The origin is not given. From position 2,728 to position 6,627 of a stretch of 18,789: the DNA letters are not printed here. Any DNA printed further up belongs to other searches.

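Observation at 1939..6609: A ~1550-aa N-terminal region of the giant wall-anchored protein with no family signature I can recognise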

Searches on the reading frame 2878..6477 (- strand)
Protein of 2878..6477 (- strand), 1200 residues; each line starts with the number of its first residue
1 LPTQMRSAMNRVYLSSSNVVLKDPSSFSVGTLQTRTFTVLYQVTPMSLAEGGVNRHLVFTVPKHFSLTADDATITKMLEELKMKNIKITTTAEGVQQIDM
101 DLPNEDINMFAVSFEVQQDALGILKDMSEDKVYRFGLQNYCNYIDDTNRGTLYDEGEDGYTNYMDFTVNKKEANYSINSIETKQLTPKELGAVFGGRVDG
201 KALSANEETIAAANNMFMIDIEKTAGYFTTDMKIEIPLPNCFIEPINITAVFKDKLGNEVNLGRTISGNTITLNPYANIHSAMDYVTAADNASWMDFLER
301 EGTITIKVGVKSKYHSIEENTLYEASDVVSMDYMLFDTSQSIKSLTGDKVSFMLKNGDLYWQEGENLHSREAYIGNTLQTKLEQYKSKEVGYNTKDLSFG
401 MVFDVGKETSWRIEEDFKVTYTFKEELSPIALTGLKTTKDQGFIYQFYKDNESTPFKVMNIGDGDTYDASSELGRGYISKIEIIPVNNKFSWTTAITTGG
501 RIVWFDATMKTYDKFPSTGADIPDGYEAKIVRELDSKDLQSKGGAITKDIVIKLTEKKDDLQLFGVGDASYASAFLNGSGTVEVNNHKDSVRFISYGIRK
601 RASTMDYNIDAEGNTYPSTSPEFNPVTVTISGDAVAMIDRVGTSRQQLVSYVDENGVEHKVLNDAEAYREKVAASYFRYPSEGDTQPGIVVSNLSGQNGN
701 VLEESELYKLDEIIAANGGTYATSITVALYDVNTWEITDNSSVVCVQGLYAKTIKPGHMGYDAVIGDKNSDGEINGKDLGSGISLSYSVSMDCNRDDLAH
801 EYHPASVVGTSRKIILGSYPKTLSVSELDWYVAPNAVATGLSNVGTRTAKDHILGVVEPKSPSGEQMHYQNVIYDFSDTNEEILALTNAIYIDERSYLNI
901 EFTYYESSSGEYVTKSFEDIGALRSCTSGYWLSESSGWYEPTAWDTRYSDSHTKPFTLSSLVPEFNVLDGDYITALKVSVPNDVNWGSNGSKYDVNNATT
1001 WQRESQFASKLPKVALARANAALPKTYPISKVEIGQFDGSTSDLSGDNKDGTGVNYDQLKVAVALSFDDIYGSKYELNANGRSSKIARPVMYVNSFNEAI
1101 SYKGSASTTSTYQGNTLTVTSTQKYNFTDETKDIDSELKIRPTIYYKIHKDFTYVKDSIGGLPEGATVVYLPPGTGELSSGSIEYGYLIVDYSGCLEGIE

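Call 21: search_protein_representatives(protein=window:2878-6477:-)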
Query: 1200 residues. Proteins with E-value up to 0.001 (for the whole library): 16; up to 1e-10: 13; up to 1e-30: 7. The best 16 are listed.
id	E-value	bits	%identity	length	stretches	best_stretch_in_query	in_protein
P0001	0.0e+00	2706.4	100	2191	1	1-1200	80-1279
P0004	1.4e-76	275.0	32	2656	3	503-913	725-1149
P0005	2.8e-76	274.0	33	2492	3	471-835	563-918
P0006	7.9e-73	262.6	31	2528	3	467-896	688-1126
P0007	4.5e-67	243.5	35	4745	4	502-839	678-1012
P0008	3.4e-65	237.3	28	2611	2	468-1196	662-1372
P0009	6.4e-52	193.3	29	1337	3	505-1074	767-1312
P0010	9.9e-26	106.6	30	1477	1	616-1198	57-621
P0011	1.8e-20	89.2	29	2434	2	289-1194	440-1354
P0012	2.1e-20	88.9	28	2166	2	616-1196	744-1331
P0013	1.5e-19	86.1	38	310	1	949-1153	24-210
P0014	1.9e-16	75.9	34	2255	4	865-1196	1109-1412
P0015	2.3e-16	75.5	37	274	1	942-1162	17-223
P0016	1.1e-07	46.9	37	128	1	959-1080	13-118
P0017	3.7e-07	45.1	36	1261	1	918-1156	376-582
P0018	1.8e-06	42.8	29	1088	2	477-889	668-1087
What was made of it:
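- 3217..3597 (-): Head domain D6 (aa ~1040-1166), the best-conserved domain (35% identity), with motifs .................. and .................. Short metagenomic fragments P0013, P0015 and P0016 match here (call 21).
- The exhaustive HMMER search gave only 16 hits in 1.84e9 representatives, all of them giant proteins (call 21).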

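Call 23: search_protein_families(library=pfam, proteins=[P0007, P0009, P0010, P0011], max_evalue=0.01)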
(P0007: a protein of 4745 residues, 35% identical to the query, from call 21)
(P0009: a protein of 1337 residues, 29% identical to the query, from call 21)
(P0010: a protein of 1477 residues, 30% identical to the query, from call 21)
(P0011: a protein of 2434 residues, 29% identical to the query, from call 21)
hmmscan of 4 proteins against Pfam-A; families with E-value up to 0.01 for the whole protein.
P0007 (4745 aa): 3 families
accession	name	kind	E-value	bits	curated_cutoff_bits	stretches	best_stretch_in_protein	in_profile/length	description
PF09479.16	Flg_new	-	1.2e-129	423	27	19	2995-3067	1-65/65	Listeria-Bacteroides repeat domain (List_Bact_rpt)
PF12892.13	FctA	-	2.3e-69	232.1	22.1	7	2434-2581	2-120/120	Spy0128-like isopeptide containing domain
PF18998.6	Flg_new_2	-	1.4e-08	35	23.6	2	3563-3610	7-53/73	Divergent InlB B-repeat domain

P0009 (1337 aa): 1 family
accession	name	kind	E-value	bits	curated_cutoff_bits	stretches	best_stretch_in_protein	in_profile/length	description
PF17802.7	SpaA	-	5.5e-11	42.9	23.1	1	94-166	13-82/91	Prealbumin-like fold domain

P0010 (1477 aa): 0 families

P0011 (2434 aa): 3 families
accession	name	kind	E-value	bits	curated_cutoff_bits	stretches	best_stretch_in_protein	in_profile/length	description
PF12892.13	FctA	-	2.2e-08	35.3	22.1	1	2123-2253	9-120/120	Spy0128-like isopeptide containing domain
PF19127.6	Choline_bind_3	-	4.3e-07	30.2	27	2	2324-2368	1-42/47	Choline-binding repeat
PF18998.6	Flg_new_2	-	0.0028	18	23.6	1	1931-1987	4-50/73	Divergent InlB B-repeat domain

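Call 24: search_protein_families(library=pfam, proteins=[P0004, P0005, P0006], max_evalue=0.01)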
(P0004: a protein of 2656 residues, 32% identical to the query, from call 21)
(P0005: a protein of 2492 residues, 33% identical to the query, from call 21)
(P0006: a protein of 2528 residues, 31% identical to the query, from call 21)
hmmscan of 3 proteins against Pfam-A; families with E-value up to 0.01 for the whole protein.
P0004 (2656 aa): 4 families
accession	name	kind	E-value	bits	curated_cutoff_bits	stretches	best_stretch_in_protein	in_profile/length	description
PF12892.13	FctA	-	1.3e-47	162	22.1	3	2237-2350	3-120/120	Spy0128-like isopeptide containing domain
PF09479.16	Flg_new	-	1.4e-12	48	27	2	1940-2023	3-65/65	Listeria-Bacteroides repeat domain (List_Bact_rpt)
PF17210.9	SdrD_B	-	1.4e-05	25.7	29.7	1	1723-1820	5-93/112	SdrD B-like domain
PF24306.1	THSD1_N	-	0.0089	16.2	27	0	2404-2428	58-82/100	THSD1 N-terminal domain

P0005 (2492 aa): 4 families
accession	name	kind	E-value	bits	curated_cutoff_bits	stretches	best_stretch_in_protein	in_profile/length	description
PF12892.13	FctA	-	1.1e-25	91.2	22.1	2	2334-2447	3-120/120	Spy0128-like isopeptide containing domain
PF09479.16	Flg_new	-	4.5e-20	72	27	3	1832-1915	2-65/65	Listeria-Bacteroides repeat domain (List_Bact_rpt)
PF18998.6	Flg_new_2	-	7.8e-09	35.8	23.6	1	2108-2178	4-72/73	Divergent InlB B-repeat domain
PF17210.9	SdrD_B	-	0.00011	22.8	29.7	1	1611-1717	3-97/112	SdrD B-like domain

P0006 (2528 aa): 3 families
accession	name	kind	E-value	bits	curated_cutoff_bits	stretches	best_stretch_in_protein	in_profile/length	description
PF09479.16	Flg_new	-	4.1e-35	120.2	27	4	2258-2324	2-65/65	Listeria-Bacteroides repeat domain (List_Bact_rpt)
PF12892.13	FctA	-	3.3e-13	50.9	22.1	1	2338-2469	1-120/120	Spy0128-like isopeptide containing domain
PF17210.9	SdrD_B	-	0.00014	22.5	29.7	1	1718-1816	5-94/112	SdrD B-like domain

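Call 25: search_protein_families(library=pfam, proteins=[P0008, P0012, P0014, P0017, P0018, P0013], max_evalue=0.01)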
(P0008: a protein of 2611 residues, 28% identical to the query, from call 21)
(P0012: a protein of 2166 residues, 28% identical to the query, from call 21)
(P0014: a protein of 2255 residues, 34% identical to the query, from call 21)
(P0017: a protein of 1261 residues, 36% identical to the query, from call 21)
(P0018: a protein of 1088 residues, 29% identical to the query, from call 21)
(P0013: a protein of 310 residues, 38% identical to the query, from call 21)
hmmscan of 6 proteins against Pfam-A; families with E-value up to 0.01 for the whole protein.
P0008 (2611 aa): 2 families
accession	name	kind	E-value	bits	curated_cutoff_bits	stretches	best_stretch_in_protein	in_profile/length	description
PF12892.13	FctA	-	2.3e-67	225.7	22.1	4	2283-2400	2-120/120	Spy0128-like isopeptide containing domain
PF02095.21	Extensin_1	-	2.4e-07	31.2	105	1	47-132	7-92/171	Extensin-like protein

P0012 (2166 aa): 1 family
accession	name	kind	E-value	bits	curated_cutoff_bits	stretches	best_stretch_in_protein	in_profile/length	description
PF17210.9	SdrD_B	-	8.9e-05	23.1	29.7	1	1654-1767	3-102/112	SdrD B-like domain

P0014 (2255 aa): 0 families

P0017 (1261 aa): 0 families

P0018 (1088 aa): 0 families

P0013 (310 aa): 0 families
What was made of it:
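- Closest known: Gram-positive pilin / Spy0128. Same: Relatives carry true FctA domains in their stalks (calls 23-25) and are annotated 'Spy0128 family'.
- The relatives carry FctA, Flg_new, SpaA or choline-binding modules C-terminal to the same head, with SdrD_B at about aa 1610-1820 (calls 23-25). TEDs sit N-terminal to isopeptide-domain stalks in LPXTG proteins, and FctA stalks occur in the relatives (calls 23-25).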

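Call 31: list_cluster_members(proteins=[P0004, P0005, P0006, P0007, P0008, P0009, P0011, P0012, P0014, P0017])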
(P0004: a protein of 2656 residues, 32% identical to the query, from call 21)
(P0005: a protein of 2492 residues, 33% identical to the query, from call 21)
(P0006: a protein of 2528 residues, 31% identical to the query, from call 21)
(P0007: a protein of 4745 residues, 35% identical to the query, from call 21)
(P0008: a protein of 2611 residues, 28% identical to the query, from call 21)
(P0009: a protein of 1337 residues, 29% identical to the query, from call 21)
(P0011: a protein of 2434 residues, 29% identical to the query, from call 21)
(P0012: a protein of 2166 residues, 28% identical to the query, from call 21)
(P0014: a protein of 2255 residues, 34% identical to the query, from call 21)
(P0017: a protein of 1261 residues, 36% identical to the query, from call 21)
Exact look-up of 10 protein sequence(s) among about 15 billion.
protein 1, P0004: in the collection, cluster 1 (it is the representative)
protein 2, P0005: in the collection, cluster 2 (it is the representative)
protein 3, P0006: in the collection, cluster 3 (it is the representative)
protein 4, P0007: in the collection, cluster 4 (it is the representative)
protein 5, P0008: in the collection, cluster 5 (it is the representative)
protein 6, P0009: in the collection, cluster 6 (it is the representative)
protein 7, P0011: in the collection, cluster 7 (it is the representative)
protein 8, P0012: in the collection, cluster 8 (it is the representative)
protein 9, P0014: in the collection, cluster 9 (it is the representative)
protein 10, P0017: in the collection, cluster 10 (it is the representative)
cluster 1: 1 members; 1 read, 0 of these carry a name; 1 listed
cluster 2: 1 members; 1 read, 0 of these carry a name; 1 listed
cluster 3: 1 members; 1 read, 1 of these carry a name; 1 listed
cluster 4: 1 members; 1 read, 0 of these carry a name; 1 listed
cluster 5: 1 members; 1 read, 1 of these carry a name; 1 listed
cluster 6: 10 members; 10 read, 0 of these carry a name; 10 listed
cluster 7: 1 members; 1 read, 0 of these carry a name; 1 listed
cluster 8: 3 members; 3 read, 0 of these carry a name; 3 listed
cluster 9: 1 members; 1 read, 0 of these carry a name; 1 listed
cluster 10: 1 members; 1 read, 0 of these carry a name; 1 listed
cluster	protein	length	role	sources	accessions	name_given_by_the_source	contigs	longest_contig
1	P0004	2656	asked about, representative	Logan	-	-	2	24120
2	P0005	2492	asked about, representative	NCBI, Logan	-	-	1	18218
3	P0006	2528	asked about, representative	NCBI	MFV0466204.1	MAG: InlB B-repeat-containing protein [Lachnospiraceae bacterium]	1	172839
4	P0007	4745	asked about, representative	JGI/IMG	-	-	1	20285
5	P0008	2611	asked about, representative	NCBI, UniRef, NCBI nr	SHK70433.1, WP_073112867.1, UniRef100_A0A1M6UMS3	Spy0128 family protein [Hespellia stercorisuis] | LPXTG-motif cell wall anchor domain-containing protein/pilin isopeptide linkage ... | FctA domain-containing protein [Hespellia stercorisuis]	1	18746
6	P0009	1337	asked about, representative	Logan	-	-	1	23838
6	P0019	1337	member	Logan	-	-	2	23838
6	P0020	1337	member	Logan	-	-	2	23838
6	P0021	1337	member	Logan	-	-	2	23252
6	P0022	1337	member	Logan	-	-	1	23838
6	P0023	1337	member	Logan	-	-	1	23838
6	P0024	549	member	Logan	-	-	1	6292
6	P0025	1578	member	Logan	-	-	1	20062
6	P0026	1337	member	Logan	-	-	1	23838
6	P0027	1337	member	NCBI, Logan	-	-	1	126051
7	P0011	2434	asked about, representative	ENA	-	-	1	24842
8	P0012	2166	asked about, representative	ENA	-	-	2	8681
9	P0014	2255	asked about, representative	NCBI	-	-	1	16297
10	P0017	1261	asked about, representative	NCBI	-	-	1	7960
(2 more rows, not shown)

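Call 41: find_encoding_contigs(protein=P0008, flank=8000, max_places=2)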
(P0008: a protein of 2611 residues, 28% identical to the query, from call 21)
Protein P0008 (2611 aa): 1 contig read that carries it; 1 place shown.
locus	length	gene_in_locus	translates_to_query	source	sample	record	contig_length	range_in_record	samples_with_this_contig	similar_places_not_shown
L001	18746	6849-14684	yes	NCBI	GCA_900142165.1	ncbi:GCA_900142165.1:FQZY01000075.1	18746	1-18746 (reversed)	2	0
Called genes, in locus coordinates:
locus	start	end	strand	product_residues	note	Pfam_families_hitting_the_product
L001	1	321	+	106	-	PF03050:DDE_Tnp_IS66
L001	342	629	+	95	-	PF02518:HATPase_c (weak), PF14501:HATPase_c_5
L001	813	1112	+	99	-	PF04221:RelB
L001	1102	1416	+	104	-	PF05016:ParE_toxin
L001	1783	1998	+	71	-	-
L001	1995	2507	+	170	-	-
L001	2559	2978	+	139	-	PF03734:YkuD (weak)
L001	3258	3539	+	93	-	PF02604:PhdYeFM_antitox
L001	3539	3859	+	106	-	PF05016:ParE_toxin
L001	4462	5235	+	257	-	PF00072:Response_reg, PF04397:LytTR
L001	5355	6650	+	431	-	-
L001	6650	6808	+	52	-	-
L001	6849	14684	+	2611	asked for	PF02095:Extensin_1, PF12892:FctA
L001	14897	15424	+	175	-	-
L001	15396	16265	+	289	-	-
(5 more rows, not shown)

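Call 61: find_encoding_contigs(protein=P0006, flank=8000, max_places=1)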
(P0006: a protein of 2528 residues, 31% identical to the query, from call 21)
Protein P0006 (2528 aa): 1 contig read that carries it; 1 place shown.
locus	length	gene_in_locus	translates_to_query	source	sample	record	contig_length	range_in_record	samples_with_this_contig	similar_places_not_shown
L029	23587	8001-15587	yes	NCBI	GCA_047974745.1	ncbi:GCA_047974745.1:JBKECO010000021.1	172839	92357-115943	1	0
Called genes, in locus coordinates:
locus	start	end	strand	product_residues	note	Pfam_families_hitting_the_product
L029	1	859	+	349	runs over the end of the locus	PF08240:ADH_N, PF00107:ADH_zinc_N, PF13602:ADH_zinc_N_2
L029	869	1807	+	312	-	PF00294:PfkB, PF08543:Phos_pyr_kin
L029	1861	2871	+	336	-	PF00248:Aldo_ket_red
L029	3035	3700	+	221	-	-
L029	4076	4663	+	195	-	-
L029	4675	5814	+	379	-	PF00005:ABC_tran, PF13304:AAA_21 (weak), PF00571:CBS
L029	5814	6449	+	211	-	PF00528:BPD_transp_1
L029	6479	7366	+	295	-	PF04069:OpuAC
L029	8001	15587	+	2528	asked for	PF09479:Flg_new, PF12892:FctA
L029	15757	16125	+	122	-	PF00486:Trans_reg_C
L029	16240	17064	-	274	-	PF02535:Zip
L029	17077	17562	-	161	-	PF12682:Flavodoxin_4, PF12724:Flavodoxin_5 (faint)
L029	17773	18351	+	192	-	PF12993:DUF3877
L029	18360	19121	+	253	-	PF01757:Acyl_transf_3 (faint), PF07786:HGSNAT_cat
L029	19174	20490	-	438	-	PF01261:AP_endonuc_2 (weak), PF27526:XylA2_C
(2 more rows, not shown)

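Call 62: find_encoding_contigs(protein=P0004, flank=8000, max_places=1)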
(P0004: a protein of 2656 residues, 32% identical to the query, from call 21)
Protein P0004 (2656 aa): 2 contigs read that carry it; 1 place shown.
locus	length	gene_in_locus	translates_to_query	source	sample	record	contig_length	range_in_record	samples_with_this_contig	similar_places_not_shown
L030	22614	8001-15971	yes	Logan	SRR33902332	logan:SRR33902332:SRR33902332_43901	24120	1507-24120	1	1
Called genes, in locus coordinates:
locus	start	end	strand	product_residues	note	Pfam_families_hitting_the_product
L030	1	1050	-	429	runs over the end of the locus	PF00709:Adenylsucc_synt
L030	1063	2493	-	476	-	PF00206:Lyase_1, PF10397:ADSL_C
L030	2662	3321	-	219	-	PF00027:cNMP_binding, PF13545:HTH_Crp_2 (faint)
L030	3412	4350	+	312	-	PF01156:IU_nuc_hydro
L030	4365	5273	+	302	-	PF00294:PfkB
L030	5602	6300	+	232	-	PF00072:Response_reg, PF04397:LytTR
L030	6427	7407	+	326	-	-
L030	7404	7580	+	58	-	-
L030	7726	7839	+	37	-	-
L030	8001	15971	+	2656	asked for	PF17210:SdrD_B (weak), PF09479:Flg_new (weak), PF12892:FctA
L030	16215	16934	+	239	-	PF01643:Acyl-ACP_TE, PF13279:4HBT_2 (faint), PF20791:Acyl-ACP_TE_C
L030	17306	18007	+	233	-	PF16593:Cas9-BH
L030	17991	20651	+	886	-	PF16592:Cas9_REC, PF13395:HNH_4, PF22702:Cas9_RuvC, PF16595:Cas9_PI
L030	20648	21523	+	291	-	PF01867:Cas_Cas1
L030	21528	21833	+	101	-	PF09827:CRISPR_Cas2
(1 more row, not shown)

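Call 63: find_encoding_contigs(protein=P0011, flank=8000, max_places=1)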
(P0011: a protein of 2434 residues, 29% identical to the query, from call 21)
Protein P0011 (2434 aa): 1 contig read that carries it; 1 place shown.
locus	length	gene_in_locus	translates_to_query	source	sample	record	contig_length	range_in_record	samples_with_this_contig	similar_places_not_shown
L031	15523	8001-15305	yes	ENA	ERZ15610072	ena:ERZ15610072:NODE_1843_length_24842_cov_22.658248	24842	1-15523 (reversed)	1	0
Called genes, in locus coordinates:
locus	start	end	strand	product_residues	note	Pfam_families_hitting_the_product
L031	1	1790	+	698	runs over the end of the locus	PF00069:Pkinase, PF07714:PK_Tyr_Ser-Thr, PF03793:PASTA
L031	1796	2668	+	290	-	PF16745:RsgA_N, PF02421:FeoB_N (faint), PF03193:RsgA_GTPase, PF01926:MMR_HSR1 (weak)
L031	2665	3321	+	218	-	PF00834:Ribul_P_3_epim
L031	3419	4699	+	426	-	PF02403:Seryl_tRNA_N, PF00587:tRNA-synt_2b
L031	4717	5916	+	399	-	PF00180:Iso_dh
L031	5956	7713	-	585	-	PF05833:NFACT_N, PF05670:NFACT-R_1, PF18297:NFACT-R_2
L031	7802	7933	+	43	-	-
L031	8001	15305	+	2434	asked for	PF19127:Choline_bind_3 (faint)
